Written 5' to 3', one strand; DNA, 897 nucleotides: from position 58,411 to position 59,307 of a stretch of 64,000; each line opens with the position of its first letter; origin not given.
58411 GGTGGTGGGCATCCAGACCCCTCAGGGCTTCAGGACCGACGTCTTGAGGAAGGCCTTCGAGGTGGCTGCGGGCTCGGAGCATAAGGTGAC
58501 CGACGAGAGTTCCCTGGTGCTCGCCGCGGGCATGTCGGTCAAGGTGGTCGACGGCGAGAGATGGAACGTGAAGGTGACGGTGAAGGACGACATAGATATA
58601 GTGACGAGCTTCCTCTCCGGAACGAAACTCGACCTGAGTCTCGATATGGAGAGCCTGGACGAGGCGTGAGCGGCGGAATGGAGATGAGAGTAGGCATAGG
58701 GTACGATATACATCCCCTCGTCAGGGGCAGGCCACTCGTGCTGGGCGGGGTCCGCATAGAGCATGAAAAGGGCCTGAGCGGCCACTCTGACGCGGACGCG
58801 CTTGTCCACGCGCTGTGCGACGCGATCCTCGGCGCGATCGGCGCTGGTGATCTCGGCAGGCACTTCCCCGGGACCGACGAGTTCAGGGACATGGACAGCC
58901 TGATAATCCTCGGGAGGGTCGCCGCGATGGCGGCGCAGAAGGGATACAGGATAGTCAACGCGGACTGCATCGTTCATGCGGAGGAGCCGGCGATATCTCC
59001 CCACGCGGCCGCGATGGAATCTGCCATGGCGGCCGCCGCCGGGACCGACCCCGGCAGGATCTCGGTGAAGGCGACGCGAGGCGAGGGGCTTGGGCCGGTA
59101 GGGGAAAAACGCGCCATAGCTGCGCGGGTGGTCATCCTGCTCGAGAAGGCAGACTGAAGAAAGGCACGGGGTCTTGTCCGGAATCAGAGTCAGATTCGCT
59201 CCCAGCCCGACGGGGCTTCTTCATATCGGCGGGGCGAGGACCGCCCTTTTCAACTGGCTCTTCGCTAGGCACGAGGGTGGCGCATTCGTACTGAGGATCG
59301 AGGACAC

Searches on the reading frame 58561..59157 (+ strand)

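Call 63: search_protein_families(library=pfam, proteins=[window:58561-59157:+], max_evalue=0.001)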
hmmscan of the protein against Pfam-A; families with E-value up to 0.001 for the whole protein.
window:58561-59157:+ (198 aa): 1 family
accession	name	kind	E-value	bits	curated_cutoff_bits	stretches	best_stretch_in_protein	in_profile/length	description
PF02542.21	YgbB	-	9.6e-57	192.1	26.7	1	42-194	1-154/155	YgbB family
